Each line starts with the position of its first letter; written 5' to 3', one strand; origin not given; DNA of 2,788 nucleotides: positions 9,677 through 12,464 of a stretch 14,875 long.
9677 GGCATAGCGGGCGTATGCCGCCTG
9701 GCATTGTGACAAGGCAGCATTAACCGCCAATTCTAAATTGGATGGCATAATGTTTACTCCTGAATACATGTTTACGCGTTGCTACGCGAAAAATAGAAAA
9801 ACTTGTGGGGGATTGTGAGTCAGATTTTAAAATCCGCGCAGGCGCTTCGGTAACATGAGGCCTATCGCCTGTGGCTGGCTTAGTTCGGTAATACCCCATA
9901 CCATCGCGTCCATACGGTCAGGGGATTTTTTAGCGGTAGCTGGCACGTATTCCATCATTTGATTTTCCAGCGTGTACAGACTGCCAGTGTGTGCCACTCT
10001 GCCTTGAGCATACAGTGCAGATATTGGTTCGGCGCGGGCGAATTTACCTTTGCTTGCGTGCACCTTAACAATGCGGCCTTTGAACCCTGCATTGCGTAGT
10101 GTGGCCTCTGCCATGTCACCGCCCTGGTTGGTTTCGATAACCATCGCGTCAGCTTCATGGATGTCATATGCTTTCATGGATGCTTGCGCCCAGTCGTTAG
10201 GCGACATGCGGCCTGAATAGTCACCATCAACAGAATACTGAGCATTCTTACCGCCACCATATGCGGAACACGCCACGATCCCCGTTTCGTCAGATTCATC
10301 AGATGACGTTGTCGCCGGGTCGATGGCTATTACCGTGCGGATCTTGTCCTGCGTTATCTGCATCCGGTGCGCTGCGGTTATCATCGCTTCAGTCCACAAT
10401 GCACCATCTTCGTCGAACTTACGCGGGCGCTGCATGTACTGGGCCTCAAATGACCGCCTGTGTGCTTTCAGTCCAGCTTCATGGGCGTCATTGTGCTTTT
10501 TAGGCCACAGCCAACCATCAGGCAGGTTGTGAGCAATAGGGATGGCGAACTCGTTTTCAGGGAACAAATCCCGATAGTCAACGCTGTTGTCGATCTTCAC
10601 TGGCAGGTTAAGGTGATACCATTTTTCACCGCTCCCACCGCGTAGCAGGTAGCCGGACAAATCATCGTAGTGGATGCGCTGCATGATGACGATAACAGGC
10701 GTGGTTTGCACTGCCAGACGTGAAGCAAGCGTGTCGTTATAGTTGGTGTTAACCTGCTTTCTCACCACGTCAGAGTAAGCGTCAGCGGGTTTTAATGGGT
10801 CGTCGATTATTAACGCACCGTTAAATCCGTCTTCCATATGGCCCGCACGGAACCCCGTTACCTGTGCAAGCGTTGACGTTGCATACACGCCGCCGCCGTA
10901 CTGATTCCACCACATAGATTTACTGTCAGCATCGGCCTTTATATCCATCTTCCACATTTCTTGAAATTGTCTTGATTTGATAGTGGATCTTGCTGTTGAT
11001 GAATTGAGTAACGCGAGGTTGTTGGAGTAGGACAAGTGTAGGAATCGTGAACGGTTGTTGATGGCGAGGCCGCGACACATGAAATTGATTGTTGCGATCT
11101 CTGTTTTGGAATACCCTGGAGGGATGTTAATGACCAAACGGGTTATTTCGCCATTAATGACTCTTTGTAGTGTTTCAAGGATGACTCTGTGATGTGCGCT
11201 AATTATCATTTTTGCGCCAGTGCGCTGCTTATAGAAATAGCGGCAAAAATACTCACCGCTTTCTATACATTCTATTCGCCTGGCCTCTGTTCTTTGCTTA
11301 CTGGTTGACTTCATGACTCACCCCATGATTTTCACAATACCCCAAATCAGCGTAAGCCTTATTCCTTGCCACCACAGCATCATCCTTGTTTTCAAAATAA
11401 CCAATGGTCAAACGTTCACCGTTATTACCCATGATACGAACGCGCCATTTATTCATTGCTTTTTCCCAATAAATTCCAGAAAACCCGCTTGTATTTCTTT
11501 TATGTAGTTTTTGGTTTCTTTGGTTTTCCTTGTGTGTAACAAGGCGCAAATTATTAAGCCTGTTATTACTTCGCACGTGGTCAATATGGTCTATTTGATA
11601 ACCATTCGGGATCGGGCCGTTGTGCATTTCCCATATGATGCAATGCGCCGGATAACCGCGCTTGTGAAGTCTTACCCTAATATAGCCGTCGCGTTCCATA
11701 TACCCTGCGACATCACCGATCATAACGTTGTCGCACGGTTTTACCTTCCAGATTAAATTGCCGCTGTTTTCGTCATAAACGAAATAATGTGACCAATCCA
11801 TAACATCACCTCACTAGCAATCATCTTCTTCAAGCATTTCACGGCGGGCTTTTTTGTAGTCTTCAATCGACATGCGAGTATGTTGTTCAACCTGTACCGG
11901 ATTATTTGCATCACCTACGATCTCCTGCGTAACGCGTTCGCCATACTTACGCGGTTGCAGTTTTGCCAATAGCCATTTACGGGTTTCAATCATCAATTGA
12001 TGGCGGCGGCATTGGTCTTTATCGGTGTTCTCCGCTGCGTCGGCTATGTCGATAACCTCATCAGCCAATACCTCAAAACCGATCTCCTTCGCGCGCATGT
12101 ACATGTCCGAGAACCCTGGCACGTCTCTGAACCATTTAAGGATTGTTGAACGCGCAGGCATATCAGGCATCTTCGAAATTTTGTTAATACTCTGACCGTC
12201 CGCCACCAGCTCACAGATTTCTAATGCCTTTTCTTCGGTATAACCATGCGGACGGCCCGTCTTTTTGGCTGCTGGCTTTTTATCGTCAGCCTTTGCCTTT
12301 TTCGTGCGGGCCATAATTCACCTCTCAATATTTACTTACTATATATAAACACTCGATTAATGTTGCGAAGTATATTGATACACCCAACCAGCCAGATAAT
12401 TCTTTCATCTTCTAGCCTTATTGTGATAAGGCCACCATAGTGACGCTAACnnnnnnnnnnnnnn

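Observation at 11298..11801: HNH-AP2 homing-endonuclease-like gene wedged between terminase small and large subunit genes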

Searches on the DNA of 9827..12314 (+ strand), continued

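Call 25: get_annotated_region(hit=H49, flank=3000)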
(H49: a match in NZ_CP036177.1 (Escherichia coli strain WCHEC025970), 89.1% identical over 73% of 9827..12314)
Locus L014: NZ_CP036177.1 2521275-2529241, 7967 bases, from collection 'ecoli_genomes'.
description: Escherichia coli strain WCHEC025970 chromosome, complete genome
organism: Escherichia coli strain WCHEC025970 (NCBI taxid 562)
replicon: chromosome; assembly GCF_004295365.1
host: Homo sapiens; source: -; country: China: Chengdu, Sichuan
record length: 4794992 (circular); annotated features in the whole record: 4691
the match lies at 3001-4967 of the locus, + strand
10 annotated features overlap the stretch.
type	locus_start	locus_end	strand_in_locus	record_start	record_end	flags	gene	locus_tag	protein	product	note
CDS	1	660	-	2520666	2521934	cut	-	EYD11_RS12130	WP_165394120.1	hypothetical protein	-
CDS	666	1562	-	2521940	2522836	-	-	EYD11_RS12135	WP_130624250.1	phage minor head protein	-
CDS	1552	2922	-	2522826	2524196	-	-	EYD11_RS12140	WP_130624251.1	anti-CBASS protein Acb1 family protein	-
CDS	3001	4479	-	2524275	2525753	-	-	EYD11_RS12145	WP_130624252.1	DNA-packaging protein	-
CDS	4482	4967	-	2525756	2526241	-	-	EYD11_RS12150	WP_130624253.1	DNA-binding protein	-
CDS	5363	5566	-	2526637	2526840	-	-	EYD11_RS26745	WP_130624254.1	hypothetical protein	-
CDS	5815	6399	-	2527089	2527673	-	-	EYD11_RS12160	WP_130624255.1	hypothetical protein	-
CDS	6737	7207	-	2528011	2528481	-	-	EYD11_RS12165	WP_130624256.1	lysis protein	-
CDS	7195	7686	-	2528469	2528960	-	-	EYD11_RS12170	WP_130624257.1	lysozyme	-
CDS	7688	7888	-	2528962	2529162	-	-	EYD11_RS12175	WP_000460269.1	holin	-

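Call 26: get_annotated_region(hit=H79, flank=3000)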
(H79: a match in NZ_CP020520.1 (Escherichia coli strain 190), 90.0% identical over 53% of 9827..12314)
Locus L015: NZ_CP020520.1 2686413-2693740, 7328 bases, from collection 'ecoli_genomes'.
description: Escherichia coli strain 190 chromosome, complete genome
organism: Escherichia coli strain 190 (NCBI taxid 562)
replicon: chromosome; assembly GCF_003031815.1
host: Homo sapiens; source: urine; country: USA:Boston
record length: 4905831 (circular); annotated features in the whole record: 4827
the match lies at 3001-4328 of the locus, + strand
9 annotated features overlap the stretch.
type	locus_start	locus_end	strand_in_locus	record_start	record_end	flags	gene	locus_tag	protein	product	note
CDS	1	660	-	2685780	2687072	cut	-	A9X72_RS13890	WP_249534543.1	hypothetical protein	-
CDS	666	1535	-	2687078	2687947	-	-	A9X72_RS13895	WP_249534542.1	phage minor head protein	-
CDS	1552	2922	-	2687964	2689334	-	-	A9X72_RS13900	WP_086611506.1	anti-CBASS protein Acb1 family protein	-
CDS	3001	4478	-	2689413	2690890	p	-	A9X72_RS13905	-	DNA-packaging protein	frameshifted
CDS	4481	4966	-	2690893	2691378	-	-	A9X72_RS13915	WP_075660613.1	DNA-binding protein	-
CDS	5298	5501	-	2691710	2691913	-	-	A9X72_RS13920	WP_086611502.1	hypothetical protein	-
CDS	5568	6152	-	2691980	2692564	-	-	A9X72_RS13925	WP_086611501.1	hypothetical protein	-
CDS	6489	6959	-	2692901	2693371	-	-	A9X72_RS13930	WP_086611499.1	lysis protein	-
CDS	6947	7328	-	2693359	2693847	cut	-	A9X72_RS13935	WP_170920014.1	lysozyme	-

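Call 59: search_dna_similar(query=window:11200-11950:+, collection=ecoli_genomes, mode=distant, max_rows=30)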
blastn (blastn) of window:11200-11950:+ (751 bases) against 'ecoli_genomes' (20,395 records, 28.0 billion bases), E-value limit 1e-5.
Records with a match: 6; places in all: 8; records where one place covers at least 80% of the query: 0.
Genomes with a match: 6 of 5426; with a place that covers at least 80% of the query: 0. Places per genome that has any: lowest 1, median 1, highest 3. On chromosomes: 8 places; on plasmids: 0.
Best place of each record, by identity: 95-99% 2; 60-80% 4.
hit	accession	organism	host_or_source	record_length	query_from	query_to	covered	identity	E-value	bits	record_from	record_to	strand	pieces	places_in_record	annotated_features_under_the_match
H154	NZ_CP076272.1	Escherichia coli strain E21845/O/A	Homo sapiens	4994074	346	560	29%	72.3%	2e-20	110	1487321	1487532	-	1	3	HNH endonuclease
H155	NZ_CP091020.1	Escherichia coli strain STEC308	mutton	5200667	260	449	25%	74.2%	4e-23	119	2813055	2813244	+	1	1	HNH endonuclease signature motif containing protein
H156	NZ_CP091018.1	Escherichia coli strain STEC307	mutton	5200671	260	449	25%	74.2%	4e-23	119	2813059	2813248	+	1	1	HNH endonuclease signature motif containing protein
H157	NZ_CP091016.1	Escherichia coli strain STEC306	mutton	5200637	260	449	25%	74.2%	4e-23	119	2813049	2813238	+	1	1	HNH endonuclease signature motif containing protein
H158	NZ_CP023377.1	Escherichia coli strain 127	canine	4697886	715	751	5%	97.3%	3e-6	64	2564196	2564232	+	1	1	DNA-binding protein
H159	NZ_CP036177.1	Escherichia coli strain WCHEC025970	Homo sapiens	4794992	715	751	5%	97.3%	3e-6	64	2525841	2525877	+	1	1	DNA-binding protein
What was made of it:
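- Tried and rejected: No complete RefSeq E. coli genome carries this lineage (call 59).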

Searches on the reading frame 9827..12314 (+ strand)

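Call 63: search_protein_families(library=pfam, proteins=[L002:8646-9131:-], max_evalue=0.01)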
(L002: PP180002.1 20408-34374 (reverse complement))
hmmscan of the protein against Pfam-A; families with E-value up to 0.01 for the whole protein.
L002:8646-9131:- (161 aa): 2 families
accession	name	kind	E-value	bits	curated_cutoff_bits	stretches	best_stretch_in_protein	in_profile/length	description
PF13392.12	HNH_3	-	5.6e-20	71.2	24.8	1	51-95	1-45/46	HNH endonuclease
PF00847.26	AP2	-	6.5e-05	23.6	33.3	1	106-145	1-43/54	AP2 domain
